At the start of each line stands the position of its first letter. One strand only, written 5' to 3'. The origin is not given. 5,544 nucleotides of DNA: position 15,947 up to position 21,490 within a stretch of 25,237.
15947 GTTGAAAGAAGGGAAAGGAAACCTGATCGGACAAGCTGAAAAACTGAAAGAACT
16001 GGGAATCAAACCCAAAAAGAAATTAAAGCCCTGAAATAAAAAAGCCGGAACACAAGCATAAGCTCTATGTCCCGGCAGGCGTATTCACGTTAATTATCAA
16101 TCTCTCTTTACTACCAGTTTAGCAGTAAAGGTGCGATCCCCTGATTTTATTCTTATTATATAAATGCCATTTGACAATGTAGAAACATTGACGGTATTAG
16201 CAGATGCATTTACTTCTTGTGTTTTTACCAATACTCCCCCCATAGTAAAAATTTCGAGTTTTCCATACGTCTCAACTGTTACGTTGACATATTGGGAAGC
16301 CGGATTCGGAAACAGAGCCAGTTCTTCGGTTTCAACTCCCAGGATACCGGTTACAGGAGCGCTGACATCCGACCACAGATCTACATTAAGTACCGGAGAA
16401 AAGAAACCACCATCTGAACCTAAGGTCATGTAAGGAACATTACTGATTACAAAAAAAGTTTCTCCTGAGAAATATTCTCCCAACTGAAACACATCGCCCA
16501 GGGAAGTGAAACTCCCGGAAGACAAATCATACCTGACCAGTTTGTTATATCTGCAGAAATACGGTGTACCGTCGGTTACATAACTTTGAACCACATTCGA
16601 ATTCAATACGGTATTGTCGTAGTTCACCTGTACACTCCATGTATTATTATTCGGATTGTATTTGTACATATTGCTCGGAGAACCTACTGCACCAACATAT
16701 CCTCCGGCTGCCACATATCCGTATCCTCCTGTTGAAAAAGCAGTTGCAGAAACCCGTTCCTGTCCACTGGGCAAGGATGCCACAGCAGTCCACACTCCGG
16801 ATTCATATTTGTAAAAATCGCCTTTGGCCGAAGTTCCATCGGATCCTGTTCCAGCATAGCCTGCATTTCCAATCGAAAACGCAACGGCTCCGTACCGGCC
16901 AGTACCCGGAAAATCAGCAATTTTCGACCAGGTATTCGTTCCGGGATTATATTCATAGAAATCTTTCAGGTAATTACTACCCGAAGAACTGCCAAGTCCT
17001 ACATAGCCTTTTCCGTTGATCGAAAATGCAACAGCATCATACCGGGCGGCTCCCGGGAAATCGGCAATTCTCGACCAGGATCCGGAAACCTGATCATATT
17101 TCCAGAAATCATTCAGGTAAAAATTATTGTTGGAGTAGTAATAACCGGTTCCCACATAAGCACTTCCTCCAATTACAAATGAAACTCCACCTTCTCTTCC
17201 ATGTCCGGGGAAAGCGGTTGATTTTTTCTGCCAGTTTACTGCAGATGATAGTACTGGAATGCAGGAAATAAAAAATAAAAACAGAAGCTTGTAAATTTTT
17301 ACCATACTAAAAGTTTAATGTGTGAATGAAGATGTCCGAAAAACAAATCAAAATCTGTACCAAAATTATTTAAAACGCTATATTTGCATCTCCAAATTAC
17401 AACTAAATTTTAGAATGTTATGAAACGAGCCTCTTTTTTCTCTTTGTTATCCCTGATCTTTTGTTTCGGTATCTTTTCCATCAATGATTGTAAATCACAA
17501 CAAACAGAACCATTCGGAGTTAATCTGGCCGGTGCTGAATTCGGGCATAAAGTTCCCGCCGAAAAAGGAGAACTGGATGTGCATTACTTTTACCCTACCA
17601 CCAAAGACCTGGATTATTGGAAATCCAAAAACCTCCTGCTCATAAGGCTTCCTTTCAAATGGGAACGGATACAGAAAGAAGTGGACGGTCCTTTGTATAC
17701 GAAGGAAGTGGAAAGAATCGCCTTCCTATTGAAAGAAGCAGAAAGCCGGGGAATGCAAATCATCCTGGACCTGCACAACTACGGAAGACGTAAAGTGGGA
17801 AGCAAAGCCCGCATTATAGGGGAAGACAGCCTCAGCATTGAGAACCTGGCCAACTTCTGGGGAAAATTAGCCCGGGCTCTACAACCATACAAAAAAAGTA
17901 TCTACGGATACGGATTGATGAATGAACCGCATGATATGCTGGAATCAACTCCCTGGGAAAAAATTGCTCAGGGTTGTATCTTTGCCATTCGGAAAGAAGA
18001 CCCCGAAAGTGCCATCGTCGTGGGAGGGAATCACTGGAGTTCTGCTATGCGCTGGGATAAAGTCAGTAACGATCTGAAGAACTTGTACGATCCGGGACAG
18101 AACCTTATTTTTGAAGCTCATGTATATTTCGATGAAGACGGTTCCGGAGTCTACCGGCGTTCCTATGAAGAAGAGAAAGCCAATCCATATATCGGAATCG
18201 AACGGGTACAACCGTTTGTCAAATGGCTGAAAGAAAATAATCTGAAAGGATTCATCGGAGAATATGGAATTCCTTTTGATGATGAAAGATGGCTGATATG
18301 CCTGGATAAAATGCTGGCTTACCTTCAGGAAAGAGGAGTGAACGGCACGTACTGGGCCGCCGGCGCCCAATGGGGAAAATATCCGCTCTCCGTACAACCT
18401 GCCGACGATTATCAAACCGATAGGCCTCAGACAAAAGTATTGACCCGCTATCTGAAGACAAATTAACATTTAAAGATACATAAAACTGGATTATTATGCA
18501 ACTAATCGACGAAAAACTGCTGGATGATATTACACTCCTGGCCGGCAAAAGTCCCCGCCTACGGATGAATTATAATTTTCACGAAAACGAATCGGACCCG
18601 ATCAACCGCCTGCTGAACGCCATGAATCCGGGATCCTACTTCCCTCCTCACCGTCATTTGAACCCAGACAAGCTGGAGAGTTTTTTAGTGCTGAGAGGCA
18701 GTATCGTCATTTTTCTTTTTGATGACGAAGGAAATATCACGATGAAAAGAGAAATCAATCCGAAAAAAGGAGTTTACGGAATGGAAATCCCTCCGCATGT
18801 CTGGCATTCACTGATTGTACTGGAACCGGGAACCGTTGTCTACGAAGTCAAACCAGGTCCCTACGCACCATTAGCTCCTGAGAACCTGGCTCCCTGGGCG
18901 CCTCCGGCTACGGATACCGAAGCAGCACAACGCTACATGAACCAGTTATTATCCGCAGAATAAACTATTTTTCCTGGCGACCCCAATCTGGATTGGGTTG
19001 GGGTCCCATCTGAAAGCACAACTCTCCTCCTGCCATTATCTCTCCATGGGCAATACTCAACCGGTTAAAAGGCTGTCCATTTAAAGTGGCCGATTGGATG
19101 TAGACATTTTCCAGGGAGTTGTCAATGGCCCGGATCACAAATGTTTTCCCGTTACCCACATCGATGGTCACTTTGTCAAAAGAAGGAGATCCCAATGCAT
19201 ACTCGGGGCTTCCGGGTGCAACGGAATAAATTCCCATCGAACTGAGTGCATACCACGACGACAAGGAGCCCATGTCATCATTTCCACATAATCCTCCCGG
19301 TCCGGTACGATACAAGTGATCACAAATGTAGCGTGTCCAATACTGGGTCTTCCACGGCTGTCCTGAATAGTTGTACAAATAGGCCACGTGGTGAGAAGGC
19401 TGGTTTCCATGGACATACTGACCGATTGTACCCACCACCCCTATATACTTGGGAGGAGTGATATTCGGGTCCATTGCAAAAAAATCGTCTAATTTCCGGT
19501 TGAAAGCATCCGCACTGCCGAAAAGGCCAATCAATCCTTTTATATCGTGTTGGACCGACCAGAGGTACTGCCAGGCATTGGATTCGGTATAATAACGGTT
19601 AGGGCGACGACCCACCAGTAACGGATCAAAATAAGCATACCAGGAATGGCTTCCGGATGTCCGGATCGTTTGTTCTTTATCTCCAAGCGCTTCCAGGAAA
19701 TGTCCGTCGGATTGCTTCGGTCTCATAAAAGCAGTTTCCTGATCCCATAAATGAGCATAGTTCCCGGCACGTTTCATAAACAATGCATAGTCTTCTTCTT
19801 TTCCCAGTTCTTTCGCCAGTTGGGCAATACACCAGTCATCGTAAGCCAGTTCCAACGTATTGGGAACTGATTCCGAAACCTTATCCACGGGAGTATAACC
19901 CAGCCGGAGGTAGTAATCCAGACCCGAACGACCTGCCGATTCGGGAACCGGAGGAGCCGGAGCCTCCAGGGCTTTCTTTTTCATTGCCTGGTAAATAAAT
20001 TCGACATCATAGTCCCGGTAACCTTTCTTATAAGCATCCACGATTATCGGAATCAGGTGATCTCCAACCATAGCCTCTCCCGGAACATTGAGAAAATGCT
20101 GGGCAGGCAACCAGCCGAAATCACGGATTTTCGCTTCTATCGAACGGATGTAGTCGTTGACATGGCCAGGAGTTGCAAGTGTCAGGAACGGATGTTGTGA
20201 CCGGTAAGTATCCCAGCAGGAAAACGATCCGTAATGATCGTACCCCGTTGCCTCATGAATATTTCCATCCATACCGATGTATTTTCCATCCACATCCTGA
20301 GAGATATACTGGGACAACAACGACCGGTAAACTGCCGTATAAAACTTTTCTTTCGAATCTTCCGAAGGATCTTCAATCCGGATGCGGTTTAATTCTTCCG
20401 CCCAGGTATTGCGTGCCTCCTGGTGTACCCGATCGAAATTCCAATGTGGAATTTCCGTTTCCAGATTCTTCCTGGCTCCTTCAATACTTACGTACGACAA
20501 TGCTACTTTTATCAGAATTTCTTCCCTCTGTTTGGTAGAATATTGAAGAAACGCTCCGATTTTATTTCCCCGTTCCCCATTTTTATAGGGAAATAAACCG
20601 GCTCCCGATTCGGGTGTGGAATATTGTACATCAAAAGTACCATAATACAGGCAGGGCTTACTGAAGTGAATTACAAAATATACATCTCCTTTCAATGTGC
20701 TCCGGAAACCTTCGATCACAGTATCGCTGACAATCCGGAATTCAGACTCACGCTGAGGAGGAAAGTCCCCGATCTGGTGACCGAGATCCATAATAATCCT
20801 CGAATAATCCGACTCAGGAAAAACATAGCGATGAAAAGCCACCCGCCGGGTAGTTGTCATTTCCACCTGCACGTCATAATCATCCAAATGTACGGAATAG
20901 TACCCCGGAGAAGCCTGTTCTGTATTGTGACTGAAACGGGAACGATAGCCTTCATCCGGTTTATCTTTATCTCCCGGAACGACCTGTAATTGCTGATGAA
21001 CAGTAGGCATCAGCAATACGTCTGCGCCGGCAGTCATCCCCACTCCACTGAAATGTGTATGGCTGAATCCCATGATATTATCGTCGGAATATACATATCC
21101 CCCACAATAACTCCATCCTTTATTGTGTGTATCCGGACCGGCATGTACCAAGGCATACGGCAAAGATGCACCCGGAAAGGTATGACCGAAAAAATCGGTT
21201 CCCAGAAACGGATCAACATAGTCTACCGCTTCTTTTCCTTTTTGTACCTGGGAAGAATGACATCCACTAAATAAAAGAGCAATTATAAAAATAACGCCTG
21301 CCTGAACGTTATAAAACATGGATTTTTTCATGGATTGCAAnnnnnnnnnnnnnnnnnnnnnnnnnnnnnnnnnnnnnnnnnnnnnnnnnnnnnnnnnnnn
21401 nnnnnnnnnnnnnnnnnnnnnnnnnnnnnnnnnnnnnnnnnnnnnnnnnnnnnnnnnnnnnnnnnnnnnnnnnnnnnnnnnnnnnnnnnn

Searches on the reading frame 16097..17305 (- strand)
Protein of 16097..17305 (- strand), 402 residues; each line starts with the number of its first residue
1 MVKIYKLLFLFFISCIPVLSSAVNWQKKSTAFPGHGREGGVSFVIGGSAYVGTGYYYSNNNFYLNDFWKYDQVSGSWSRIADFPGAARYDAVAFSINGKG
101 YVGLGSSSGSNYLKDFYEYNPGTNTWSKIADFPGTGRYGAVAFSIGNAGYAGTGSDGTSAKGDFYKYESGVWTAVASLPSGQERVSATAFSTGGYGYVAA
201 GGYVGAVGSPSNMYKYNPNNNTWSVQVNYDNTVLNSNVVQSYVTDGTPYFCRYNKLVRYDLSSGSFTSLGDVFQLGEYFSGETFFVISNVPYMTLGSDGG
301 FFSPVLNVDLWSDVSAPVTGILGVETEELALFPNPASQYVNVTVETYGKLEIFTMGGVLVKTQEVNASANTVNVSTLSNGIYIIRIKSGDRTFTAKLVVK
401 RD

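Call 22: search_protein_families(library=pfam, proteins=[window:16097-17305:-], max_evalue=0.0001)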
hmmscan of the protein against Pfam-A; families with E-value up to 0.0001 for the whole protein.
window:16097-17305:- (402 aa): 11 families
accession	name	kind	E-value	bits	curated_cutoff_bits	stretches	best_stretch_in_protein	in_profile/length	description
PF13964.12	Kelch_6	-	4.2e-17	61.9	25.3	1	42-85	7-48/50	Kelch motif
PF13415.12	Kelch_3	-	4.6e-16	59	22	1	103-140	9-43/48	Galactose oxidase, central domain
PF24681.1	Kelch_KLHDC2_KLHL20_DRC7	-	4.2e-15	56.1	50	2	25-131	91-196/221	KLHDC2/KLHL20/DRC7 Kelch-repeats domain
PF01344.31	Kelch_1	-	9.8e-14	51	20.1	0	107-132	21-45/46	Kelch motif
PF18962.6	Por_Secre_tail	-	3.7e-13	50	27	1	331-399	1-75/75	Secretion system C-terminal sorting domain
PF13418.12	Kelch_4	-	4.4e-13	49.4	21.6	0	184-224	2-42/49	Galactose oxidase, central domain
PF24996.1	NANM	-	1.5e-11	44.2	45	1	39-146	10-116/350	N-acetylneuraminate epimerase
PF25210.1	Kelch_FKB95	-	4.3e-10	40.1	70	1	158-315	56-207/268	FKB95, Kelch-repeats domain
PF07646.21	Kelch_2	-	9.5e-08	32.1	21.3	0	39-81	11-45/48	Kelch motif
PF24981.1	Beta-prop_ATRN-LZTR1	-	3.6e-07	30.2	50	1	36-201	39-219/289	Attractin/LZTR1 beta-propeller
PF16967.11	TcfC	-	2e-05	24.5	29.4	1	340-387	5-51/68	E-set like domain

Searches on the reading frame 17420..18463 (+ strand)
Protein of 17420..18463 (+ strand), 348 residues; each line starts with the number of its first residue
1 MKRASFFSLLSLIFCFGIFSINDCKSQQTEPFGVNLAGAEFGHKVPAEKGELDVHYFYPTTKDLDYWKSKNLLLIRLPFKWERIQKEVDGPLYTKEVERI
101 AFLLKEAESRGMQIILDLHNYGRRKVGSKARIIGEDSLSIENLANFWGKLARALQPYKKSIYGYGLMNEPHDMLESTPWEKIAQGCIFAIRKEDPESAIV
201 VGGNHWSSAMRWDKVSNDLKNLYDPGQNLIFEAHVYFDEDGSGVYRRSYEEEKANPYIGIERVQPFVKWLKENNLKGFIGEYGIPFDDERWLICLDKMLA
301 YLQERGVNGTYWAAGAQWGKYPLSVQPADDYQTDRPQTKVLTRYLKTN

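Call 22: search_protein_families(library=pfam, proteins=[window:17420-18463:+], max_evalue=0.0001)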
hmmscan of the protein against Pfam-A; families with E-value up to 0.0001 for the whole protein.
window:17420-18463:+ (348 aa): 1 family
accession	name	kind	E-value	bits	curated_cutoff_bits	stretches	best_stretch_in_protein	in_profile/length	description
PF00150.24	Cellulase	-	2e-38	132.9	23.5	1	58-316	21-270/272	Cellulase (glycosyl hydrolase family 5)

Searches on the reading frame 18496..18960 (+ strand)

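Call 22: search_protein_families(library=pfam, proteins=[window:18496-18960:+], max_evalue=0.0001)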
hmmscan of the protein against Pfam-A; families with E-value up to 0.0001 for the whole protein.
window:18496-18960:+ (155 aa): 1 family
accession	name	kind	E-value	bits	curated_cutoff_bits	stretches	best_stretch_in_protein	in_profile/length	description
PF19480.5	DUF6016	-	1.6e-15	58.3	27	1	4-81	1-76/141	Domain of unknown function (DUF6016)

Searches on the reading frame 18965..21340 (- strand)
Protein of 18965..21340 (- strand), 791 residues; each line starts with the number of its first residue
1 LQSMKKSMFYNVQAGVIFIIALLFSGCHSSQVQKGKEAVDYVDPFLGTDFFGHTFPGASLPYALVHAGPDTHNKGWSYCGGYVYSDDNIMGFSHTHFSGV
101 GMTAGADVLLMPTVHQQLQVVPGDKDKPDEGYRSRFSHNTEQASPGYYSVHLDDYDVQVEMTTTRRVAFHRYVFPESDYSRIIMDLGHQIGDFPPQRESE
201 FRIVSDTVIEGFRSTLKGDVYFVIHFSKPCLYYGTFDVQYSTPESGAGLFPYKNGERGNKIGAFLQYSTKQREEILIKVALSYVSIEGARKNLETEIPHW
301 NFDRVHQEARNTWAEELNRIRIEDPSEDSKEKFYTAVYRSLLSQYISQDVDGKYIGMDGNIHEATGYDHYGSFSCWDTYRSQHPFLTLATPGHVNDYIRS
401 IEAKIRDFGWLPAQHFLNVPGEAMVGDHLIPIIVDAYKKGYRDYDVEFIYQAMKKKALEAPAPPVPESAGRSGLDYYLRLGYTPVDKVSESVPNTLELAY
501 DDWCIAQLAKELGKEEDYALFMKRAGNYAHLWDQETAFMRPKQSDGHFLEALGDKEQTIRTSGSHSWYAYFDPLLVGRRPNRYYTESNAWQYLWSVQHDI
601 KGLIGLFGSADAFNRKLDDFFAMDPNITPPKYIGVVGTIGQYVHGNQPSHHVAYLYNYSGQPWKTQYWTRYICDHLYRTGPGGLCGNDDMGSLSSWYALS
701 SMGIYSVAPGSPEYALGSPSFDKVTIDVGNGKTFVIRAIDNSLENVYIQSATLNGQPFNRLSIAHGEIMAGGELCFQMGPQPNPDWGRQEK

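Call 22: search_protein_families(library=pfam, proteins=[window:18965-21340:-], max_evalue=0.0001)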
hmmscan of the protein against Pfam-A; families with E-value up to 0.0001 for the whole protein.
window:18965-21340:- (791 aa): 2 families
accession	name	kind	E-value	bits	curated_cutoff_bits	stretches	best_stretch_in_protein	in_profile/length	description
PF07971.18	Glyco_hydro_92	-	8.9e-172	572.6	24.6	1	288-780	1-464/464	Glycosyl hydrolase family 92 catalytic domain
PF17678.7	Glyco_hydro_92N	-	6.6e-72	242.6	34.5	1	41-282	1-236/236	Glycosyl hydrolase family 92 N-terminal domain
